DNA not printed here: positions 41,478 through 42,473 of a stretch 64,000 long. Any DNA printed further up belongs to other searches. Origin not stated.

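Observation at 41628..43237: Ku is followed by a ligase-like ORF lacking all catalytic lysines (putative pseudo-ligase NHEJ partner)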

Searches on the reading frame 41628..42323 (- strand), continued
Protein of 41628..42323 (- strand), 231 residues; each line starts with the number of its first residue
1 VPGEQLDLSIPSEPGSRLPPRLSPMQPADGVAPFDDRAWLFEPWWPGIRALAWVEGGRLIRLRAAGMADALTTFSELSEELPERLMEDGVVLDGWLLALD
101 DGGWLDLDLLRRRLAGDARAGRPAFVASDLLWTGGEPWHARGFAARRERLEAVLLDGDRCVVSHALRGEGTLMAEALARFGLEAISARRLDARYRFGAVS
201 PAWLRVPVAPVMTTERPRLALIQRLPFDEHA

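Call 35: find_homologous_proteins(query=A2, max_evalue=0.001)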
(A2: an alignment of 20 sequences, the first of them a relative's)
Query A2 (20 sequences) (286 aa, profile of the alignment): 7260 proteins with E <= 0.001 among 8000 candidates; the best 120 are listed.
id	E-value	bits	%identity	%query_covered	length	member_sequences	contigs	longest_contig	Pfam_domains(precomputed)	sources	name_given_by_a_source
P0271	3.3e-120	419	48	72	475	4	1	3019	PF01068.27,PF13298.13,PF04679.22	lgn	-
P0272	4.3e-120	419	46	72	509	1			PF01068.27,PF13298.13,PF04679.22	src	-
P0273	1.8e-119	417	44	72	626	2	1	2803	PF21686.4,PF01068.27,PF04679.22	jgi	jgi:bifunctional non-homologous end joining protein LigD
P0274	4.6e-119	415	46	72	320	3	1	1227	PF01068.27,PF04679.22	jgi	jgi:bifunctional non-homologous end joining protein LigD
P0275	5.4e-119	415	47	72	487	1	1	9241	PF01068.27,PF13298.13,PF04679.22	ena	-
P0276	1.5e-118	414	45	72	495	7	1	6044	PF09414.16,PF01068.27,PF13298.13,PF04679.22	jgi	jgi:bifunctional non-homologous end joining protein LigD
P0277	1.7e-118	414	44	72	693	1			PF21686.4,PF01068.27,PF13298.13,PF04679.22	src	-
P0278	1.8e-118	414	48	72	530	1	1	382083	PF01068.27,PF13298.13,PF04679.22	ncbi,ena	-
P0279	3.7e-118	412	48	73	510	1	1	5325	PF09414.16,PF01068.27,PF13298.13,PF04679.22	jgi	jgi:bifunctional non-homologous end joining protein LigD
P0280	5.3e-118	412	47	72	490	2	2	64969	PF01068.27,PF13298.13,PF04679.22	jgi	jgi:bifunctional non-homologous end joining protein LigD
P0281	9.7e-118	411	48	72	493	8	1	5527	PF01068.27,PF13298.13,PF04679.22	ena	-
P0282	1.0e-117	411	44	70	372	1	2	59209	PF01068.27,PF04679.22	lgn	-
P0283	1.2e-117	411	46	72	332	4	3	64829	PF01068.27,PF04679.22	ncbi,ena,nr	ncbi:MAG TPA: non-homologous end-joining DNA ligase [Solirubrobacterales bacterium]|nr:non-homologou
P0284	1.2e-117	411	42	70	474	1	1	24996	PF01068.27,PF13298.13,PF04679.22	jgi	jgi:bifunctional non-homologous end joining protein LigD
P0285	1.3e-117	411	47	73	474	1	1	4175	PF01068.27,PF13298.13,PF04679.22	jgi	-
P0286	1.6e-117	410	51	67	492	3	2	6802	PF01068.27,PF13298.13,PF04679.22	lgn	-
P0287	1.6e-117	410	50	72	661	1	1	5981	PF21686.4,PF01068.27,PF13298.13,PF04679.22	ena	-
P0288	1.8e-117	410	50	69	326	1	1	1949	PF01068.27,PF04679.22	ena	-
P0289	2.0e-117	410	49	73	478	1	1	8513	PF01068.27,PF13298.13,PF04679.22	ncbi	ncbi:MAG: non-homologous end-joining DNA ligase [Acidimicrobiia bacterium]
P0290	4.3e-117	409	46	77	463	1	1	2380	PF01068.27,PF13298.13,PF04679.22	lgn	-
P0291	5.3e-117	409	45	74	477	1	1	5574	PF01068.27,PF13298.13,PF04679.22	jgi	jgi:bifunctional non-homologous end joining protein LigD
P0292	9.7e-117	408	46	72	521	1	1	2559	PF01068.27,PF13298.13,PF04679.22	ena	-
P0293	9.8e-117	408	46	78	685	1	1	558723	PF21686.4,PF01068.27,PF04679.22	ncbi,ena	-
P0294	1.4e-116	407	45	72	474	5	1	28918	PF01068.27,PF13298.13,PF04679.22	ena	-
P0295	1.4e-116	407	47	72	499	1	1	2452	PF01068.27,PF13298.13,PF04679.22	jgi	jgi:bifunctional non-homologous end joining protein LigD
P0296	1.6e-116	407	49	72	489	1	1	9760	PF01068.27,PF13298.13,PF04679.22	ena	-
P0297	1.6e-116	407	49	66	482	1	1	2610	PF01068.27,PF13298.13,PF04679.22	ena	-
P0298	1.9e-116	407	48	73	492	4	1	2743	PF09414.16,PF01068.27,PF13298.13,PF04679.22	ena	-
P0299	2.0e-116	407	49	73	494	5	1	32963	PF09414.16,PF01068.27,PF13298.13,PF04679.22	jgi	jgi:bifunctional non-homologous end joining protein LigD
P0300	2.1e-116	407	47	72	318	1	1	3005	PF01068.27,PF04679.22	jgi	jgi:bifunctional non-homologous end joining protein LigD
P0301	2.6e-116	406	49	73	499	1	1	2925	PF01068.27,PF13298.13,PF04679.22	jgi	jgi:bifunctional non-homologous end joining protein LigD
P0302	3.7e-116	406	49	80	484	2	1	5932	PF01068.27,PF13298.13,PF04679.22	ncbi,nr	ncbi:MAG: non-homologous end-joining DNA ligase [Actinomycetota bacterium]|nr:non-homologous end-joi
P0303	4.1e-116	406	48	72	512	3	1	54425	PF01068.27,PF13298.13,PF04679.22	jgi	-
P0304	4.3e-116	406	47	72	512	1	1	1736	PF01068.27,PF13298.13,PF04679.22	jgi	jgi:bifunctional non-homologous end joining protein LigD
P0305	5.2e-116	405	47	72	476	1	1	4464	PF01068.27,PF13298.13,PF04679.22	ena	-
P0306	1.2e-115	404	46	73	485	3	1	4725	PF01068.27,PF13298.13,PF04679.22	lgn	-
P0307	2.1e-115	403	42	80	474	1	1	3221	PF01068.27,PF13298.13,PF04679.22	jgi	jgi:bifunctional non-homologous end joining protein LigD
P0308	2.2e-115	403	49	72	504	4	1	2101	PF09414.16,PF01068.27,PF13298.13,PF04679.22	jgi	jgi:bifunctional non-homologous end joining protein LigD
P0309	2.4e-115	403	47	73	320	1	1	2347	PF01068.27,PF04679.22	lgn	-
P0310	2.4e-115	403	49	69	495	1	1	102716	PF01068.27,PF13298.13,PF04679.22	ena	-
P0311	3.0e-115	403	46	72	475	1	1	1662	PF01068.27,PF13298.13,PF04679.22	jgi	jgi:bifunctional non-homologous end joining protein LigD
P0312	3.3e-115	403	47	72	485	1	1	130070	PF01068.27,PF13298.13,PF04679.22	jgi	jgi:bifunctional non-homologous end joining protein LigD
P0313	4.3e-115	402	48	69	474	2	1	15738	PF01068.27,PF13298.13,PF04679.22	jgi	jgi:bifunctional non-homologous end joining protein LigD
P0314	4.7e-115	402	46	72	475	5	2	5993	PF01068.27,PF13298.13,PF04679.22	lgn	-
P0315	4.7e-115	402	45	70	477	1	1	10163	PF01068.27,PF13298.13,PF04679.22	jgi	jgi:bifunctional non-homologous end joining protein LigD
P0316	4.7e-115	402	46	72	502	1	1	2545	PF01068.27,PF13298.13,PF04679.22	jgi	jgi:bifunctional non-homologous end joining protein LigD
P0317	4.7e-115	402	68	72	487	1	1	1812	PF01068.27,PF13298.13,PF04679.22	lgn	-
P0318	8.2e-115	402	44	86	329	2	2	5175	PF01331.26,PF01068.27,PF04679.22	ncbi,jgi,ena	jgi:bifunctional non-homologous end joining protein LigD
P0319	9.5e-115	401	45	72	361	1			PF01068.27,PF04679.22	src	-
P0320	1.0e-114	401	48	69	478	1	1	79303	PF01068.27,PF13298.13,PF04679.22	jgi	jgi:bifunctional non-homologous end joining protein LigD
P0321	1.1e-114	401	45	70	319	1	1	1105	PF01068.27,PF04679.22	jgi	jgi:bifunctional non-homologous end joining protein LigD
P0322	1.1e-114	401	44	83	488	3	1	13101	PF01068.27,PF13298.13,PF04679.22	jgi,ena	jgi:bifunctional non-homologous end joining protein LigD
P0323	1.2e-114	401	43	72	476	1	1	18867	PF01068.27,PF13298.13,PF04679.22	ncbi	-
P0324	2.0e-114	400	48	72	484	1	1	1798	PF01068.27,PF13298.13,PF04679.22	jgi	jgi:bifunctional non-homologous end joining protein LigD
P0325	2.2e-114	400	49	72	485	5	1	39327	PF01068.27,PF13298.13,PF04679.22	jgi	jgi:bifunctional non-homologous end joining protein LigD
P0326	2.3e-114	400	47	72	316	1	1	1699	PF01068.27,PF04679.22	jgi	jgi:bifunctional non-homologous end joining protein LigD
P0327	2.3e-114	400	45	72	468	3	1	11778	PF01068.27,PF13298.13,PF04679.22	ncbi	ncbi:MAG: DNA_ligase_IV_Ku-like, partial [uncultured Solirubrobacterales bacterium]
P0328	2.6e-114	400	46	72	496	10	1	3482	PF01068.27,PF13298.13,PF04679.22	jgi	jgi:bifunctional non-homologous end joining protein LigD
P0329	2.8e-114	400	48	72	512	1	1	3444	PF01068.27,PF13298.13,PF04679.22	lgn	-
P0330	3.4e-114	399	44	68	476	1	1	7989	PF01068.27,PF13298.13,PF04679.22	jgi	jgi:bifunctional non-homologous end joining protein LigD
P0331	4.0e-114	399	42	73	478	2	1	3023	PF01068.27,PF13298.13,PF04679.22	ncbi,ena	-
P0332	4.0e-114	399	45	69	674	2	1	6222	PF21686.4,PF01068.27,PF04679.22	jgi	jgi:bifunctional non-homologous end joining protein LigD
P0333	4.6e-114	399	47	72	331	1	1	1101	PF01068.27,PF04679.22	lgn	-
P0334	4.6e-114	399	45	72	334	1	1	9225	PF01068.27,PF04679.22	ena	-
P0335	4.7e-114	399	47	72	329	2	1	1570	PF01068.27,PF04679.22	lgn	-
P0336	4.7e-114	399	46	72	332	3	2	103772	PF01068.27,PF04679.22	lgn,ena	-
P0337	5.0e-114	399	66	72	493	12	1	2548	PF01068.27,PF13298.13,PF04679.22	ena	-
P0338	5.7e-114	399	48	70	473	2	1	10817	PF01068.27,PF13298.13,PF04679.22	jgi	-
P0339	6.4e-114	399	47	73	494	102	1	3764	PF01068.27,PF13298.13,PF04679.22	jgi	jgi:bifunctional non-homologous end joining protein LigD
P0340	6.5e-114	399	46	72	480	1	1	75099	PF09414.16,PF01068.27,PF13298.13,PF04679.22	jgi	jgi:bifunctional non-homologous end joining protein LigD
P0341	6.5e-114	399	46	72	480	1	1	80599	PF01068.27,PF13298.13,PF04679.22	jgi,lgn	jgi:bifunctional non-homologous end joining protein LigD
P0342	6.8e-114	398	64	72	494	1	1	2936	PF01068.27,PF13298.13,PF04679.22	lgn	-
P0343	7.2e-114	398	46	69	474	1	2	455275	PF01068.27,PF13298.13,PF04679.22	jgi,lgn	jgi:bifunctional non-homologous end joining protein LigD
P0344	8.0e-114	398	42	77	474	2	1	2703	PF01068.27,PF13298.13,PF04679.22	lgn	-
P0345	8.0e-114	398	46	72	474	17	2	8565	PF01068.27,PF13298.13,PF04679.22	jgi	jgi:bifunctional non-homologous end joining protein LigD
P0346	8.1e-114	398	48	72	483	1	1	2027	PF01068.27,PF13298.13,PF04679.22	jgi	jgi:bifunctional non-homologous end joining protein LigD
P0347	9.3e-114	398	49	72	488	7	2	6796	PF01068.27,PF13298.13,PF04679.22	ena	-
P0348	1.0e-113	398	41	72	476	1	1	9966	PF01068.27,PF13298.13,PF04679.22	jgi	jgi:bifunctional non-homologous end joining protein LigD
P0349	1.0e-113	398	43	72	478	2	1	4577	PF01068.27,PF13298.13,PF04679.22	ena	-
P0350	1.2e-113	398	44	79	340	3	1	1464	PF01068.27,PF04679.22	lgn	-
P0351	1.2e-113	398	45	72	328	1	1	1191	PF01068.27,PF04679.22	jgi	jgi:bifunctional non-homologous end joining protein LigD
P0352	1.2e-113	398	46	84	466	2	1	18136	PF01068.27,PF13298.13,PF04679.22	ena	-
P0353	1.3e-113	398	47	72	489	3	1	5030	PF01068.27,PF13298.13,PF04679.22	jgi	-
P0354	1.6e-113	397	46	73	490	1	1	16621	PF01068.27,PF13298.13,PF04679.22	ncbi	ncbi:MAG TPA: non-homologous end-joining DNA ligase [Candidatus Dormibacteraeota bacterium]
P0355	1.7e-113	397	41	74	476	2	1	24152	PF01068.27,PF13298.13,PF04679.22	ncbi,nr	ncbi:MAG: non-homologous end-joining DNA ligase [Candidatus Dormibacteraeota bacterium]|nr:non-homol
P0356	2.4e-113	397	48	72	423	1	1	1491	PF01068.27,PF13298.13,PF04679.22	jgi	-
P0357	2.6e-113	397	42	72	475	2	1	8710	PF01068.27,PF13298.13,PF04679.22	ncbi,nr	ncbi:MAG: DNA ligase [Thermoleophilaceae bacterium]|nr:DNA ligase [Thermoleophilaceae bacterium]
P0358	2.7e-113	396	45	72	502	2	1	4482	PF01068.27,PF13298.13,PF04679.22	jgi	jgi:bifunctional non-homologous end joining protein LigD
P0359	2.9e-113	396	43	72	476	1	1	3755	PF01068.27,PF13298.13,PF04679.22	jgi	jgi:bifunctional non-homologous end joining protein LigD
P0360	3.1e-113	396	50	72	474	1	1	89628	PF01068.27,PF13298.13,PF04679.22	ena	-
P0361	3.8e-113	396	63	72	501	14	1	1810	PF01068.27,PF13298.13,PF04679.22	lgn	-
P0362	4.1e-113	396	47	70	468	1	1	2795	PF01068.27,PF13298.13,PF04679.22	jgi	jgi:bifunctional non-homologous end joining protein LigD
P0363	4.8e-113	396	47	72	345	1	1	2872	PF01068.27,PF04679.22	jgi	-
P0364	4.9e-113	396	47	69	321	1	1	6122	PF09414.16,PF01068.27,PF04679.22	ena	-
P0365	5.1e-113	396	46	83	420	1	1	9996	PF14743.13,PF01068.27,PF13298.13,PF04679.22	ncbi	-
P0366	6.8e-113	395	44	72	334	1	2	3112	PF01068.27,PF04679.22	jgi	jgi:bifunctional non-homologous end joining protein LigD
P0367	7.2e-113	395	47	72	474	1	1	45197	PF01068.27,PF13298.13,PF04679.22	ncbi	-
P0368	8.0e-113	395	48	72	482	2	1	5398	PF01068.27,PF13298.13,PF04679.22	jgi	jgi:bifunctional non-homologous end joining protein LigD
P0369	8.0e-113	395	44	72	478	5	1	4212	PF01068.27,PF13298.13,PF04679.22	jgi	-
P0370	8.4e-113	395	44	72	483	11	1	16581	PF01068.27,PF13298.13,PF04679.22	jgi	-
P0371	9.2e-113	395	47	72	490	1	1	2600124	PF01068.27,PF13298.13,PF04679.22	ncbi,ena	-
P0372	1.0e-112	395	49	73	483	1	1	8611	PF01068.27,PF13298.13,PF04679.22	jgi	jgi:bifunctional non-homologous end joining protein LigD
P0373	1.2e-112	394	46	72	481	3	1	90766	PF01068.27,PF13298.13,PF04679.22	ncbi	-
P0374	1.2e-112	394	45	69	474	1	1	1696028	PF01068.27,PF13298.13,PF04679.22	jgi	jgi:bifunctional non-homologous end joining protein LigD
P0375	1.2e-112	394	68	70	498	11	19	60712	PF01068.27,PF13298.13,PF04679.22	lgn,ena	-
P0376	1.6e-112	394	46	72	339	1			PF01068.27,PF04679.22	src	-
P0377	1.7e-112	394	48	68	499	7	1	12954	PF01068.27,PF13298.13,PF04679.22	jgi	-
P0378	1.7e-112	394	45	72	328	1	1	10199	PF01068.27,PF04679.22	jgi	jgi:bifunctional non-homologous end joining protein LigD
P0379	1.8e-112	394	51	72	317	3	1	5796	PF01068.27,PF04679.22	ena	-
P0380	1.8e-112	394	49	72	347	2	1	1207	PF01068.27,PF04679.22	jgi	jgi:bifunctional non-homologous end joining protein LigD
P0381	1.9e-112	394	47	72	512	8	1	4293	PF01068.27,PF13298.13,PF04679.22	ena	-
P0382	1.9e-112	394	43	82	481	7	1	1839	PF01068.27,PF13298.13,PF04679.22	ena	-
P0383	1.9e-112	394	48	69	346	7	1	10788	PF01068.27,PF04679.22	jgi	jgi:bifunctional non-homologous end joining protein LigD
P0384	2.1e-112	394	50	72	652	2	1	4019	PF21686.4,PF01068.27,PF13298.13,PF04679.22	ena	-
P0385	2.1e-112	394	46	72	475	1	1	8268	PF01068.27,PF13298.13,PF04679.22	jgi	jgi:bifunctional non-homologous end joining protein LigD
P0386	2.3e-112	393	42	72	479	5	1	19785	PF01068.27,PF13298.13,PF04679.22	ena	-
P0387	2.7e-112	393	44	73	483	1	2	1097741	PF14743.13,PF01068.27,PF13298.13,PF04679.22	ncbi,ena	-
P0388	2.8e-112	393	43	69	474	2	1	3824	PF01068.27,PF13298.13,PF04679.22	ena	-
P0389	2.8e-112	393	43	72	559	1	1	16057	PF21686.4,PF01068.27,PF04679.22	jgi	jgi:bifunctional non-homologous end joining protein LigD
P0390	2.9e-112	393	44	72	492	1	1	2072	PF01068.27,PF13298.13,PF04679.22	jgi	jgi:bifunctional non-homologous end joining protein LigD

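Call 47: predict_structure(alignment_id=A3)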
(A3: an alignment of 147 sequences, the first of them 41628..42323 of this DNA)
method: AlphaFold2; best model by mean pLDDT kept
length: 231 residues; sequences in the alignment: 147
mean_pLDDT: 89.7   pTM: 0.86
mean pLDDT of the five models: 89.7, 88.1, 87.3, 86.7, 86.6
residues with pLDDT >= 90: 176; 70-90: 34; 50-70: 5; < 50: 16
segments of 3 or more residues with pLDDT < 50: 1-14
pLDDT, mean of each block of 10 residues (from residue 1): 45 64 95 93 96 95 93 94 93 97 94 94 97 95 98 94 97 93 96 97 94 84 72 41
secondary structure, 60 per line:
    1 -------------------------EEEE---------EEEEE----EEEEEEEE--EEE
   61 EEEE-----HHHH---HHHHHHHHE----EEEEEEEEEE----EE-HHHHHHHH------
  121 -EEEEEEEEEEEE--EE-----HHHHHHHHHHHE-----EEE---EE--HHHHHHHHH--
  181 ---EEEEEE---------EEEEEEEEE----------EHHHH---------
elements in order: E26-29 E39-43 E48-55 E58-64 H70-73 H77-84 E90-99 H107-114 E122-133 H143-153 E160-162 H170-178 E184-189 E199-207 H219-222

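Call 49: find_encoding_contigs(protein=P0155, flank=6000, max_places=3)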
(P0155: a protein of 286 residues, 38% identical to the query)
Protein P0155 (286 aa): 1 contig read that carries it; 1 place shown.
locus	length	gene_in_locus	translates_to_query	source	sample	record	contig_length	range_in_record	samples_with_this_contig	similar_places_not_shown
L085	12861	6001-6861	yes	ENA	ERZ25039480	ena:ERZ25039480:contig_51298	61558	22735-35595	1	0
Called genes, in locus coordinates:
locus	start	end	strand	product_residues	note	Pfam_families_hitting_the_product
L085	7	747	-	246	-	-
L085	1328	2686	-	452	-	PF00326:Peptidase_S9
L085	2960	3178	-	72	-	-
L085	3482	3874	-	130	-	PF13451:zf_Tbcl, PF23477:zf_Tbcl_2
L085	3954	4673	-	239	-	PF01872:RibD_C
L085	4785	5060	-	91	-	-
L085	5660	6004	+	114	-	PF02735:Ku (weak)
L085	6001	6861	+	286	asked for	-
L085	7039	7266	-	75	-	-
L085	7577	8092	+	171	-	PF25137:ADH_Fe_C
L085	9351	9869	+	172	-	-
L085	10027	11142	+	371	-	PF08240:ADH_N, PF00107:ADH_zinc_N (weak)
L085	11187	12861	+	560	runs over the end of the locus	PF13011:LZ_Tnp_IS481 (weak), PF13565:HTH_32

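Call 51: fold_search(model_id=the predicted structure, library=pdb)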
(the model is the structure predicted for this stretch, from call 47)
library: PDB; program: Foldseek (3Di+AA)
matches with E <= 10: 460; with E <= 0.001: 129
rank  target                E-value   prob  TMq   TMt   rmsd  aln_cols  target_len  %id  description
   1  9dfa                  4.3e-14  1.00  0.70  0.30   3.3       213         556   22  Thermococcus gammatolerans DNA Ligase (released 2026-03-18)
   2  4eq5                  8.0e-14  1.00  0.73  0.34   2.7       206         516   20  DNA ligase from the archaeon Thermococcus sibiricus (released 2012-05-09)
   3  3rr5                  9.6e-14  1.00  0.71  0.31   2.9       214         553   21  DNA ligase from the archaeon Thermococcus sp. 1519 (released 2012-04-11)
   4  2cfm                  1.3e-13  1.00  0.72  0.31   2.7       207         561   22  ATP-DEPENDENT DNA LIGASE FROM PYROCOCCUS FURIOSUS (released 2006-07-12)
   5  9df9                  2.7e-13  1.00  0.72  0.31   2.8       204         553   22  Thermococcus gammatolerans DNA Ligase (released 2026-03-18)
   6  6wbo                  3.1e-13  1.00  0.71  0.31   2.9       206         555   21  DNA-Ligase from Thermococcus gammatolerans (released 2021-05-05)
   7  6nhx                  9.3e-13  1.00  0.66  0.51   2.9       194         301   28  mycobacterial DNA ligase D complexed with ATP and MES (released 2019-02-13)
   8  1vs0_B                1.5e-12  1.00  0.64  0.50   3.0       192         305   28  Crystal Structure of the Ligase Domain from M. tuberculosis LigD at 2.4A (released 2006-02-28)
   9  1vs0_A                1.0e-11  1.00  0.65  0.51   2.7       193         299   28  Crystal Structure of the Ligase Domain from M. tuberculosis LigD at 2.4A (released 2006-02-28)
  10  6nhz                  1.6e-11  1.00  0.67  0.52   2.8       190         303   27  mycobacterial DNA ligase D complexed with ATP and Mg (released 2019-02-13)
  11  3l2p_A                7.3e-11  1.00  0.66  0.30   3.6       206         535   16  Human DNA Ligase III Recognizes DNA Ends by Dynamic Switching Between Two DNA Bound States (released 2010-07-14)
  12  3w1g_A                8.7e-11  1.00  0.66  0.28   3.8       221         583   13  Crystal Structure of Human DNA ligase IV-Artemis Complex (Native) (released 2013-04-03)
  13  3w5o_B                9.9e-11  1.00  0.64  0.27   3.7       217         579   14  Crystal Structure of Human DNA ligase IV (released 2013-04-03)
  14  9bs3_E                1.3e-10  1.00  0.65  0.32   5.1       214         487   20  Wild type DNA Ligase 1 with 5'-rG:C (released 2024-09-25)
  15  2hiv                  1.5e-10  1.00  0.67  0.28   3.8       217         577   14  ATP-dependent DNA ligase from S. solfataricus (released 2006-11-07)
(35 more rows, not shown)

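Call 53: find_encoding_contigs(protein=P0195, flank=8000, max_places=3)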
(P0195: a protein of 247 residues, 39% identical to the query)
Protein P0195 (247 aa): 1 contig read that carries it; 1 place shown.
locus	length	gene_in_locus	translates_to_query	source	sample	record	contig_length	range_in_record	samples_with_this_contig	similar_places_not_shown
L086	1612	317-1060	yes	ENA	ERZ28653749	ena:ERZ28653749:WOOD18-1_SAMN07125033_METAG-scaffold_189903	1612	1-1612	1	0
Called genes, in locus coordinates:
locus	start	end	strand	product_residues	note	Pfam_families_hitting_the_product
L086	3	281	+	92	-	?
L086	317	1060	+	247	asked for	PF01068:DNA_ligase_A_M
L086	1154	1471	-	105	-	-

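Call 54: find_encoding_contigs(protein=P0130, flank=8000, max_places=3)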
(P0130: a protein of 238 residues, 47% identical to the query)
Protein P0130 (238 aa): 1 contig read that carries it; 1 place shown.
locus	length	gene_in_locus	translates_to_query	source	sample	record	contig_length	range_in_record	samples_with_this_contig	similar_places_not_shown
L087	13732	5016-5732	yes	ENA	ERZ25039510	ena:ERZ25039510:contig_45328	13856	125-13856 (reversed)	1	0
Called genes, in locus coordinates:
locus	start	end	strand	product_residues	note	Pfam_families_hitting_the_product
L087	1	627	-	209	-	?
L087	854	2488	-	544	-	PF00117:GATase, PF25596:CPSase_L_D1, PF02786:CPSase_L_D2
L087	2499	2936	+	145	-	-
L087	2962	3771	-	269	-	PF00657:Lipase_GDSL, PF13472:Lipase_GDSL_2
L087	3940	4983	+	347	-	PF02735:Ku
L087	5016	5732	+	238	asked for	-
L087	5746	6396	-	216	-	PF00440:TetR_N, PF16859:TetR_C_11, PF14246:TetR_C_7 (weak)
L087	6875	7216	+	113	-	PF03328:HpcH_HpaI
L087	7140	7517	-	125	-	-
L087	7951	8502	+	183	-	PF03724:META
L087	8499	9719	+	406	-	-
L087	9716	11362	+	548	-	PF13086:AAA_11, PF13604:AAA_30 (weak)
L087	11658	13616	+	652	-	-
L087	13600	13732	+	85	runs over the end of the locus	?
